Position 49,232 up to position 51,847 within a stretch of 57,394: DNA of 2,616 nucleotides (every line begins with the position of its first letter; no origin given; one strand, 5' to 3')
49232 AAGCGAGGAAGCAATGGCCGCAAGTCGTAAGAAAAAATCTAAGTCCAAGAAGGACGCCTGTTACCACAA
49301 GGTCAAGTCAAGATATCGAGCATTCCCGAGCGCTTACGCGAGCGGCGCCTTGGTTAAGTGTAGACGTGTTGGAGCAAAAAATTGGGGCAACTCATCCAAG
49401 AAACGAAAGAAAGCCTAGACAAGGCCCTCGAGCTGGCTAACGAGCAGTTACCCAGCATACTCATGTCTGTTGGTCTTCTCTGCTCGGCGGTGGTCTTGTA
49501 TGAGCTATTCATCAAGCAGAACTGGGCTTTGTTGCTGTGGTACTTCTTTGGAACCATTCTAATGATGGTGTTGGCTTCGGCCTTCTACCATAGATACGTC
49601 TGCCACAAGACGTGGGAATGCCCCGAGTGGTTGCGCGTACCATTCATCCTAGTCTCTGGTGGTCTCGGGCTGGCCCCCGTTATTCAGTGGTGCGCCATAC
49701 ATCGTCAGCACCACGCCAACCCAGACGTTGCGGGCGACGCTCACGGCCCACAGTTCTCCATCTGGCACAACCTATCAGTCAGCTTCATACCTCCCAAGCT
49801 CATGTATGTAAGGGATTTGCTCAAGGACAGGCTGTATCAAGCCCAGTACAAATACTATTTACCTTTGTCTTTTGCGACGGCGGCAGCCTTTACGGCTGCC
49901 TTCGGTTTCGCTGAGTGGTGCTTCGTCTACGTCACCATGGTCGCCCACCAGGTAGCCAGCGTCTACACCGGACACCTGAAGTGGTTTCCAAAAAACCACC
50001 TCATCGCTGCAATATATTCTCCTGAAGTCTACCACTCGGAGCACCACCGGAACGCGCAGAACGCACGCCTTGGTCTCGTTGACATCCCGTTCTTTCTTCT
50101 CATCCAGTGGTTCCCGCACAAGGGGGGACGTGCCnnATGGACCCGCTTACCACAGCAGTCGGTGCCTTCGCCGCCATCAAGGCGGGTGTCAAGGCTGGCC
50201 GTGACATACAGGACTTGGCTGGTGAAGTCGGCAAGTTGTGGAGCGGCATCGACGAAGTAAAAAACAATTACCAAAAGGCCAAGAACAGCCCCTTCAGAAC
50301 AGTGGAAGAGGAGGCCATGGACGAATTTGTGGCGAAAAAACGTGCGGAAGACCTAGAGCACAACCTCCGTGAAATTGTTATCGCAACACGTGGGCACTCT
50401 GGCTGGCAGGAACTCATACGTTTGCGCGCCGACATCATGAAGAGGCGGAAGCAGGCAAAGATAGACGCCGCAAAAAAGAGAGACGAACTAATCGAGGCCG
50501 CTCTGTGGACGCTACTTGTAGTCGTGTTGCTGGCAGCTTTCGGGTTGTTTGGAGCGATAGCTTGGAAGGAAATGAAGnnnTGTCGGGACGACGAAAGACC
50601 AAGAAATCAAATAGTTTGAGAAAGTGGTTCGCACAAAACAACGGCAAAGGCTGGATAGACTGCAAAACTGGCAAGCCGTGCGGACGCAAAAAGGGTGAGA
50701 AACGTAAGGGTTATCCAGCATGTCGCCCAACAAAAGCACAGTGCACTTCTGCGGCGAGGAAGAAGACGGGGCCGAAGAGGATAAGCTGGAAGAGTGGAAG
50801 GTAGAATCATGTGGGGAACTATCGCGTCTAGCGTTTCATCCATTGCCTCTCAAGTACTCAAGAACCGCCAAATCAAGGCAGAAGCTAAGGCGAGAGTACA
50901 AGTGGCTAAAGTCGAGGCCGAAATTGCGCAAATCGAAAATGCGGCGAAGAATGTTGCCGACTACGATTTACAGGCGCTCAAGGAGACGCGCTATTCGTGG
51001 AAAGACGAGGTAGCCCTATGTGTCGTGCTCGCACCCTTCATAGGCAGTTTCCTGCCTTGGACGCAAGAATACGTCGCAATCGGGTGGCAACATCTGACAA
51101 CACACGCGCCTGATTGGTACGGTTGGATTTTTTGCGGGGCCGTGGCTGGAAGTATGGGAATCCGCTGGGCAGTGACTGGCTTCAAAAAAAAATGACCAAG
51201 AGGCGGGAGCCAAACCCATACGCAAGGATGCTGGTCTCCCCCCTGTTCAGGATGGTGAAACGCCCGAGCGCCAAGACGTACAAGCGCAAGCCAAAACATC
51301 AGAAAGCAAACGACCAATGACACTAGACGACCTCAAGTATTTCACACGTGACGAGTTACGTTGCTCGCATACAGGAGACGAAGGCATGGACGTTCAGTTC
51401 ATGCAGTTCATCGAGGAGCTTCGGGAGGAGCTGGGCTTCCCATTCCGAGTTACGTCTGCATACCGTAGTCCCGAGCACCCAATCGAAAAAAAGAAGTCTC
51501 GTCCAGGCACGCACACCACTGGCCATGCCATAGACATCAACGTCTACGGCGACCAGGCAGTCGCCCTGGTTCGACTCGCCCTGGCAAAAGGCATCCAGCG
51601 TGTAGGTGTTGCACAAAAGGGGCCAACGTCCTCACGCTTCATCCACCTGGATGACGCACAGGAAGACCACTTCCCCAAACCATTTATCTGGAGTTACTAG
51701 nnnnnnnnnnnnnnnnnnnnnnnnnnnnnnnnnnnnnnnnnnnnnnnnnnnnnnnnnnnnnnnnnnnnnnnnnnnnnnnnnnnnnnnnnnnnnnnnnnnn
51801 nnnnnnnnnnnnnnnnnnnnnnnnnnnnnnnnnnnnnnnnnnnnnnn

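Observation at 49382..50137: Phage-encoded membrane fatty-acid desaturase (compact, Delta9/DesC-like)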

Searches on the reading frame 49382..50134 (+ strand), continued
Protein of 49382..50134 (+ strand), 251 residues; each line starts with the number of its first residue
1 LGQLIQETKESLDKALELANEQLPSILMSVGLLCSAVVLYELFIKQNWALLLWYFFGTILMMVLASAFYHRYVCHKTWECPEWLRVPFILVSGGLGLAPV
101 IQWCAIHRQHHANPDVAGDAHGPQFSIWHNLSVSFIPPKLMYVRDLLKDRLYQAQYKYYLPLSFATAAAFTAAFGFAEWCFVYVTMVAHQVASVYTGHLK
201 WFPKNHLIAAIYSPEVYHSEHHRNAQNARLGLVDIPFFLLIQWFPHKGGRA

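Call 52: find_related_loci(query=A4, collection=genome_contigs, flank=3000)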
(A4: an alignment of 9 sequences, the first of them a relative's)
Query A4 (257 aa) in genome_contigs; peptide patterns used: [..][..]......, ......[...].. (x = any residue, [..] = any of these).
291 stretches matched a pattern; 270 encode a relative of the query (tblastn E <= 1e-3); the best 80 are kept; 80 distinct loci.
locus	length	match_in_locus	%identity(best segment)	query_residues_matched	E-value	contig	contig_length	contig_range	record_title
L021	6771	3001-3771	100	1-257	6e-174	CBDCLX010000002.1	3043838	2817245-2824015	MAG: Bdellovibrionales bacterium isolate c651e7dc-220c-40e6-9815-480c42f7b4bf genome assembly, contig: contig_2, whole g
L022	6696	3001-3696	64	24-255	2e-107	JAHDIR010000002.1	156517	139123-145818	MAG: Bdellovibrionales bacterium isolate MAG-98 RZ_257, whole genome shotgun sequence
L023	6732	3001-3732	63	14-257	2e-107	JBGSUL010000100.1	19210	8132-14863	MAG: Bdellovibrionales bacterium isolate JTS-AC431 k141_1735535, whole genome shotgun sequence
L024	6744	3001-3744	63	9-256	2e-108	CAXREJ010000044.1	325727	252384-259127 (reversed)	MAG: Bdellovibrionales bacterium isolate YZ09aB_3.4 genome assembly, contig: k141_537346, whole genome shotgun sequence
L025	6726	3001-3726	52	16-257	6e-80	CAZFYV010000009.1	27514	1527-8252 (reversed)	MAG TPA_asm: uncultured Pseudobdellovibrionaceae bacterium isolate SRP135972_co2_295 genome assembly, contig: NODE_1056_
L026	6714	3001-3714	52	20-257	6e-76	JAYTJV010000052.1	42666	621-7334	MAG: Pseudobdellovibrionaceae bacterium isolate GFS_3043 GFS_3043_51, whole genome shotgun sequence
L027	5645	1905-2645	48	14-257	6e-76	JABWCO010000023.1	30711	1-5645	MAG: Bdellovibrio sp. isolate MAG_58 scaffold_1296, whole genome shotgun sequence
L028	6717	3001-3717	46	19-257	7e-75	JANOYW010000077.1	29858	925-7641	MAG: Bdellovibrionales bacterium isolate VAR_79_metabat_581 VAR_79_k141_1579394, whole genome shotgun sequence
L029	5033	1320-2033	51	20-257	2e-74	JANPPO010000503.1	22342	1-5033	MAG: Bdellovibrionales bacterium isolate VAR_83_metabat_287 VAR_83_k141_1910650, whole genome shotgun sequence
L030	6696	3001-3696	48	20-251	6e-74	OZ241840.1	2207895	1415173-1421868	MAG: Bdellovibrionales bacterium isolate c863a131-a975-4ce1-8af7-b9d89bf78701 genome assembly, chromosome: 1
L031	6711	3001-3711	44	19-255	5e-63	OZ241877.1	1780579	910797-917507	MAG: Bdellovibrionales bacterium isolate b9654245-780c-40d9-9544-15e4b778e9f8 genome assembly, chromosome: 1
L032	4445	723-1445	64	16-255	6e-108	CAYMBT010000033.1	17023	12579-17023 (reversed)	MAG TPA_asm: uncultured Pseudobdellovibrionaceae bacterium isolate SRP319275_co1_106 genome assembly, contig: NODE_3698_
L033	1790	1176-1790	44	5-209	9e-62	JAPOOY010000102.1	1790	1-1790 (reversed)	MAG: Bdellovibrionales bacterium isolate APA_bin_46 c_000000110094, whole genome shotgun sequence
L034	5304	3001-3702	39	20-254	9e-53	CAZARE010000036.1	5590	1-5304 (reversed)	MAG TPA_asm: uncultured Propylenella sp. isolate binchicken_co31_395 genome assembly, contig: k141_4195965, whole genome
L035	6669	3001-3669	38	31-254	7e-48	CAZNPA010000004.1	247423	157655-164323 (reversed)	MAG TPA_asm: uncultured Rickettsiales bacterium isolate binchicken_co199_43 genome assembly, contig: NODE_43_length_2474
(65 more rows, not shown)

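Call 76: search_protein_families(library=phrogs, proteins=[L019:728-2146:+, L019:2373-3557:+, L019:4023-4760:+, L019:4974-5702:+, L019:6023-7285:+, L019:8647-9624:+, L019:10913-12310:+, L019:12345-12935:+, L019:13661-15646:+, L019:10013-10462:+], max_evalue=0.00001)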
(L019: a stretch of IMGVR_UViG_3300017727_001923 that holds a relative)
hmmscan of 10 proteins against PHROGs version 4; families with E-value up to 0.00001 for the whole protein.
L019:728-2146:+ (473 aa): 5 families
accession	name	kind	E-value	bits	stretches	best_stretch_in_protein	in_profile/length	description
phrog_3041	-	other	2.2e-70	238.9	2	9-279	31-308/678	cytidyltransferase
phrog_395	-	other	3e-64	219.1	1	24-325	10-310/373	cytidyltransferase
phrog_455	-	unknown function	3.2e-27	97.3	1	23-321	418-720/764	-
phrog_9737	-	unknown function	5.3e-09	37.1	1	319-386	190-263/297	-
phrog_727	-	unknown function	9.4e-09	35.9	1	297-436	257-384/450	-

L019:2373-3557:+ (395 aa): 0 families

L019:4023-4760:+ (246 aa): 4 families
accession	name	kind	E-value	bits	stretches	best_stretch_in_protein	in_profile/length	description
phrog_4590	-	unknown function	1.1e-11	46.1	1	3-70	6-81/100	-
phrog_7595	-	unknown function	2.9e-11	44.7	1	153-228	10-93/96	-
phrog_15471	-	DNA, RNA and nucleotide metabolism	3e-06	28.2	1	9-71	19-80/183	HNH endonuclease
phrog_59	-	DNA, RNA and nucleotide metabolism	9.9e-06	26.2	1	17-100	185-266/423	HNH endonuclease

L019:4974-5702:+ (243 aa): 0 families

L019:6023-7285:+ (421 aa): 2 families
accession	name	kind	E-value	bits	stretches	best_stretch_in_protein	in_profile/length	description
phrog_22379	-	unknown function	9.1e-09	36.1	1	66-194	256-377/435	-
phrog_4359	-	unknown function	5.6e-08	34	1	38-129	166-250/262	-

L019:8647-9624:+ (326 aa): 0 families

L019:10913-12310:+ (466 aa): 0 families

L019:12345-12935:+ (197 aa): 2 families
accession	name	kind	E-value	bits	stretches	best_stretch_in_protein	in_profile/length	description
phrog_18642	-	unknown function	3.5e-31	109.6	1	5-194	3-194/197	-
phrog_2086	-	unknown function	4e-19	70.2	1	2-108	2-101/156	-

L019:13661-15646:+ (662 aa): 12 families
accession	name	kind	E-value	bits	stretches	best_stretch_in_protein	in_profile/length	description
phrog_84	-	DNA, RNA and nucleotide metabolism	2.4e-162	543.3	1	5-597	190-803/975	ribonucleoside-diphosphate reductase large subunit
phrog_3844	-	moron, auxiliary metabolic gene and host takeover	1.4e-53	183.4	2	402-567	309-441/451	NrdA-like aerobic NDP reductase large subunit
phrog_3987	-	DNA, RNA and nucleotide metabolism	1e-37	130.9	2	5-221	133-357/467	ribonucleotide reductase large subunit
phrog_30939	-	DNA, RNA and nucleotide metabolism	1.9e-37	129.7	1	21-550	422-957/977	ribonucleotide reductase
phrog_12229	-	DNA, RNA and nucleotide metabolism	1.2e-24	87.7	2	157-281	472-577/577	ribonucleotide reductase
phrog_33412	-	unknown function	5.7e-24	85.5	1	448-562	16-131/140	-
phrog_29665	-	unknown function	5.1e-19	69.7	1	281-415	2-150/150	-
phrog_22953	-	DNA, RNA and nucleotide metabolism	4.6e-15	57.1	1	117-221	2-106/201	ribonucleotide reductase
phrog_367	-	DNA, RNA and nucleotide metabolism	6.3e-15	55.4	1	156-559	279-656/701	ribonucleotide reductase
phrog_22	-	DNA, RNA and nucleotide metabolism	1.4e-11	45.8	1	578-647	74-146/162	thioredoxin domain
phrog_6132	-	DNA, RNA and nucleotide metabolism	3.1e-06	27.7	1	52-131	181-256/530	ribonucleotide reductase large subunit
phrog_86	-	DNA, RNA and nucleotide metabolism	3.4e-06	27.1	1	561-647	411-493/504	ribonucleoside diphosphate reductase small subunit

L019:10013-10462:+ (150 aa): 1 family
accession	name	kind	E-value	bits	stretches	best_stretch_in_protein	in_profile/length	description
phrog_9155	-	unknown function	1.4e-10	42.2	1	4-92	12-101/181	-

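Call 77: predict_structure(alignment_id=A3)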
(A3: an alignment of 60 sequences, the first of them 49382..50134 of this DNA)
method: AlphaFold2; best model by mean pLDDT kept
length: 251 residues; sequences in the alignment: 60
mean_pLDDT: 94.8   pTM: 0.90
mean pLDDT of the five models: 94.8, 94.5, 93.9, 93.5, 93.4
residues with pLDDT >= 90: 230; 70-90: 17; 50-70: 1; < 50: 3
segments of 3 or more residues with pLDDT < 50: 249-251
pLDDT, mean of each block of 10 residues (from residue 1): 94 94 96 98 98 97 98 97 97 97 97 93 94 95 98 97 98 98 97 90 88 91 94 96 82 44
secondary structure, 60 per line:
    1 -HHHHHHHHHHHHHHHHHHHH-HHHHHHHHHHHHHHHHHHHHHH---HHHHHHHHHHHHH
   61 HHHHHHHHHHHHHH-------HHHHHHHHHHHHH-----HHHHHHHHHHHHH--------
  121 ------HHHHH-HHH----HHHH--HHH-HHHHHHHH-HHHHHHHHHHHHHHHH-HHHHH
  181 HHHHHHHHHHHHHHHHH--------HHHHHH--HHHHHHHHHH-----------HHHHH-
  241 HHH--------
elements in order: H2-21 H23-44 H48-74 H82-94 H100-112 H127-131 H140-143 H150-157 H159-174 H176-197 H206-211 H214-223 H235-239

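Call 80: fold_search(model_id=the predicted structure, library=pdb)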
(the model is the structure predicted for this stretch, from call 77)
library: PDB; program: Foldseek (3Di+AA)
matches with E <= 10: 85; with E <= 0.001: 4
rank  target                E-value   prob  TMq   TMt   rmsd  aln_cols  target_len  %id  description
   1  4ymk_D                1.9e-05  1.00  0.68  0.56   3.9       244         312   17  Crystal Structure of Stearoyl-Coenzyme A Desaturase 1 (released 2015-06-24)
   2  4zyo                  2.4e-05  1.00  0.68  0.59   4.4       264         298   18  Crystal Structure of Human Integral Membrane Stearoyl-CoA Desaturase with Substrate (released 2015-06-17)
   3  6wf2_A                2.5e-05  1.00  0.65  0.53   4.3       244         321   18  Crystal structure of mouse SCD1 with a diiron center (released 2020-06-17)
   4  4ymk_A                4.1e-05  1.00  0.69  0.55   4.1       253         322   18  Crystal Structure of Stearoyl-Coenzyme A Desaturase 1 (released 2015-06-24)
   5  7egk_A                1.1e+00  0.09  0.17  0.14  20.5       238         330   13  Bicarbonate transporter complex SbtA-SbtB bound to AMP (released 2021-05-26)
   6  4zr0_A                1.8e+00  0.11  0.23  0.22  14.5       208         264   15  Full length scs7p (only hydroxylase domain visible) (released 2015-07-29)
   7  2nwl_B                2.0e+00  0.04  0.14  0.10  18.9       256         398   10  Crystal structure of GltPh in complex with L-Asp (released 2007-02-27)
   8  2nwl_C                2.3e+00  0.02  0.11  0.08  23.0       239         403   12  Crystal structure of GltPh in complex with L-Asp (released 2007-02-27)
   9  7z6n_A                2.4e+00  0.06  0.19  0.18  16.6       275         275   13  Crystal structure of Zn2+-transporter BbZIP in a metal-stripped state (released 2022-08-10)
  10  2nwx_B                2.6e+00  0.02  0.12  0.10  19.6       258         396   12  Crystal structure of GltPh in complex with L-aspartate and sodium ions (released 2007-02-27)
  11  3d31_C                2.9e+00  0.03  0.14  0.15  18.9       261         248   14  ModBC from Methanosarcina acetivorans (released 2008-06-10)
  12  7ugj                  3.0e+00  0.02  0.11  0.09  21.4       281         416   14  TBOA-bound GltPh RSMR mutant in OFS state (released 2023-03-29)
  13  2ht2_B                3.2e+00  0.05  0.18  0.12  19.0       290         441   13  Structure of the Escherichia coli ClC chloride channel Y445H mutant and Fab complex (released 2006-09-19)
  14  9jdr                  3.2e+00  0.03  0.17  0.13  20.8       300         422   13  Structure of the auxin importer AUX1 in Arabidopsis thaliana in the apo state (released 2025-05-28)
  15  2nwx_A                3.5e+00  0.02  0.12  0.10  20.2       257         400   12  Crystal structure of GltPh in complex with L-aspartate and sodium ions (released 2007-02-27)
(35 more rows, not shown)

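Call 85: search_dna_similar(query=P0050, collection=phages, mode=protein, max_evalue=0.001, max_rows=25)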
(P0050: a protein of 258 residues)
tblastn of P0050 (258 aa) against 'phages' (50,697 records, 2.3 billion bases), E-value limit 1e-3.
Records with a match: 3; places in all: 3; records where one place covers at least 80% of the query: 2.
Best place of each record, by identity: <60% 3.
By first word of the organism name: Acinetobacter 2; Pelagibacter 1.
By host as written in the record: - 2; Candidatus Pelagibacter ubique HTCC1062 1.
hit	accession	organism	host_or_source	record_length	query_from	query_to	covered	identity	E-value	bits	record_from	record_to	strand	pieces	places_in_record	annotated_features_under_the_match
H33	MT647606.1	Pelagibacter phage Mosig EXVC030M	Candidatus Pelagibacter ubique HTCC1062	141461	58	256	77%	29.5%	3e-13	75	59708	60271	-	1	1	putative FA_desaturase domain protein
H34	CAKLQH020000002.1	Acinetobacter phage MD-2021a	not known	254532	47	253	80%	25.6%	3e-5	51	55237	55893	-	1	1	Fatty acid desaturase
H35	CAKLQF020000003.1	Acinetobacter phage MD-2021a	not known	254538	47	253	80%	25.6%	3e-5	51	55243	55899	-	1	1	Fatty acid desaturase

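Call 86: search_dna_similar(query=P0014, collection=phages, mode=protein, max_evalue=0.001, max_rows=15)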
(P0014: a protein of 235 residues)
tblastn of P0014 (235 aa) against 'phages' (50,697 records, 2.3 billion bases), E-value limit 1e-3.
Records with a match: 1; places in all: 1; records where one place covers at least 80% of the query: 0.
Best place of each record, by identity: <60% 1.
By first word of the organism name: Pelagibacter 1.
By host as written in the record: Candidatus Pelagibacter ubique HTCC1062 1.
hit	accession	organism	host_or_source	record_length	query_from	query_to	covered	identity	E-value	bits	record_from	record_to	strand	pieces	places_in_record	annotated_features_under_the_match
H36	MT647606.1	Pelagibacter phage Mosig EXVC030M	Candidatus Pelagibacter ubique HTCC1062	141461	46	218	74%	28.3%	7e-9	61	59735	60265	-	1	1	putative FA_desaturase domain protein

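Call 87: get_annotated_region(hit=H33, flank=8000)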
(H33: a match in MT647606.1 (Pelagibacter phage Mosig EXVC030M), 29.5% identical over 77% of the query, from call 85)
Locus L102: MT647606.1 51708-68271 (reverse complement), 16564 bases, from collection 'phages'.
description: Pelagibacter phage Mosig EXVC030M, complete genome.
organism: Pelagibacter phage Mosig EXVC030M (NCBI taxid 2759214)
taxonomy: Viruses; Duplodnaviria; Heunggongvirae; Uroviricota; Caudoviricetes; Kyanoviridae
host: Candidatus Pelagibacter ubique HTCC1062; source: oxygen minimum zone; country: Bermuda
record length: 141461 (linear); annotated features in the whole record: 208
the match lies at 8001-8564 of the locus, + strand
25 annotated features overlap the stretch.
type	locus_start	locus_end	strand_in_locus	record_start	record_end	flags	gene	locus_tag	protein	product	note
CDS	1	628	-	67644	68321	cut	-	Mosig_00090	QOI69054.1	putative methyltransferase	-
CDS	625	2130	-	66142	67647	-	-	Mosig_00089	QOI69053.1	putative carbamoyltransferase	-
CDS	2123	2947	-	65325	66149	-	-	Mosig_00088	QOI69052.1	putative molybdenum cofactor biosynthesis enzyme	putative Molybdenum cofactor biosynthesis enzyme (MoaA)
CDS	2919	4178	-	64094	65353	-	-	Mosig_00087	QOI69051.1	putative UDP-4-amino-4-deoxy-L-arabinose--oxoglutarate aminotransferase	-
CDS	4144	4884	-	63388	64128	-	-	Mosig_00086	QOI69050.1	hypothetical protein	-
CDS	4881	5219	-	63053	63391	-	-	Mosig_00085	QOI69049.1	hypothetical protein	-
CDS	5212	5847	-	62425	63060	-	-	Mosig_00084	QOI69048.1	putative molybdenum cofactor biosynthesis enzyme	-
CDS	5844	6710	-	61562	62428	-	-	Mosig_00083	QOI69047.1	putative molybdenum cofactor biosynthesis enzyme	-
CDS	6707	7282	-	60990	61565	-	-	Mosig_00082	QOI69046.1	putative nitroreductase domain-containing protein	-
CDS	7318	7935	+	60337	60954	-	-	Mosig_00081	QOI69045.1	putative Asp_Arg_Hydrox domain-containing protein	putative Asp_Arg_Hydrox domain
CDS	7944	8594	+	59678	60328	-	-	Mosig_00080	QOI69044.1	putative FA_desaturase domain protein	putative FA_desaturase domain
CDS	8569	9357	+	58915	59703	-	-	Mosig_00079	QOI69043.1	putative aminotransferase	-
CDS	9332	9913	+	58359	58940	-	-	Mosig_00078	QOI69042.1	putative NADPH-dependent FMN reductase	-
CDS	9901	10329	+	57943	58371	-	-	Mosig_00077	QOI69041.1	putative peroxiredoxin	-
CDS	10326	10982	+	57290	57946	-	-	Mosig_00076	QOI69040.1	hypothetical protein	-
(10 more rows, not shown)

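Call 90: search_dna_similar(query=L019:10913-12310:+, collection=phages, mode=protein, max_evalue=0.00001, max_rows=8)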
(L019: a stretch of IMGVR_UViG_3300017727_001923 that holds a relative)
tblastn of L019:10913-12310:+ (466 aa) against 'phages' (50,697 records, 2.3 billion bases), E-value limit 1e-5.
No match.

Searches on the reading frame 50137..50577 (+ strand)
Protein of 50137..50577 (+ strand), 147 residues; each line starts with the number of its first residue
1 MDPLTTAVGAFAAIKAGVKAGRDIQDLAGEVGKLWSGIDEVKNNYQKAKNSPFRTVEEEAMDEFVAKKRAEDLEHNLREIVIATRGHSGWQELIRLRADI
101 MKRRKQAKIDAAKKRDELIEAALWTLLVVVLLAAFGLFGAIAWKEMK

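Call 19: search_protein_families(library=phrogs, proteins=[window:50137-50577:+], max_evalue=0.001)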
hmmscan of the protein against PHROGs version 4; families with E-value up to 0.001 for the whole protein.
window:50137-50577:+ (147 aa): 1 family
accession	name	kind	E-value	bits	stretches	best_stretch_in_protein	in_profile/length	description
phrog_32327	-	unknown function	6.7e-09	36.8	1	7-142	11-141/152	-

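Call 20: search_protein_families(library=pfam, proteins=[window:50137-50577:+], max_evalue=0.001)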
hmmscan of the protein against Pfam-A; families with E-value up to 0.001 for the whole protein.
window:50137-50577:+ (147 aa): 0 families

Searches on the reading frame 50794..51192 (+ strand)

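Call 19: search_protein_families(library=phrogs, proteins=[window:50794-51192:+], max_evalue=0.001)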
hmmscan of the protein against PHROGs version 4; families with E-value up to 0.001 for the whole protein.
window:50794-51192:+ (133 aa): 1 family
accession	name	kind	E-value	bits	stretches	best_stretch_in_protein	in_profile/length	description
phrog_2524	-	unknown function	8.5e-22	78.5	1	6-132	4-127/142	-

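Call 20: search_protein_families(library=pfam, proteins=[window:50794-51192:+], max_evalue=0.001)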
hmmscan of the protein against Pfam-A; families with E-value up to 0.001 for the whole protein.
window:50794-51192:+ (133 aa): 0 families

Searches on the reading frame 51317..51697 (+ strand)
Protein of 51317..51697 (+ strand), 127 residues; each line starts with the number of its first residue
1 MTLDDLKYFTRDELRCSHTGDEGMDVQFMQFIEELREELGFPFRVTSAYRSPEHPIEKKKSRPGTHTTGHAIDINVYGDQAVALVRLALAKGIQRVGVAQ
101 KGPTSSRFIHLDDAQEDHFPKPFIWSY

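Call 19: search_protein_families(library=phrogs, proteins=[window:51317-51697:+], max_evalue=0.001)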
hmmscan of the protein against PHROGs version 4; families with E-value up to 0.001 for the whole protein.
window:51317-51697:+ (127 aa): 3 families
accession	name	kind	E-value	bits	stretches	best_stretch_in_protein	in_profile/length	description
phrog_894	-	lysis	1.6e-28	100.8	1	5-126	46-174/389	endolysin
phrog_17373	-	other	6.6e-08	33.5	1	9-113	22-122/224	peptidase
phrog_10089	-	moron, auxiliary metabolic gene and host takeover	2.2e-05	22.3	1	16-101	55-120/4647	DarB-like antirestriction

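Call 20: search_protein_families(library=pfam, proteins=[window:51317-51697:+], max_evalue=0.001)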
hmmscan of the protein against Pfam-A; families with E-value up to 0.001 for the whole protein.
window:51317-51697:+ (127 aa): 2 families
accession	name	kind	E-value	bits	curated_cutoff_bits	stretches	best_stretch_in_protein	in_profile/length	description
PF08291.16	Peptidase_M15_3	-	9.7e-14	51.9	23.2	1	7-112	1-108/108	Peptidase M15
PF05951.18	Peptidase_M15_2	-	9.9e-07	29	27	1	3-112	35-146/153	Bacterial protein of unknown function (DUF882)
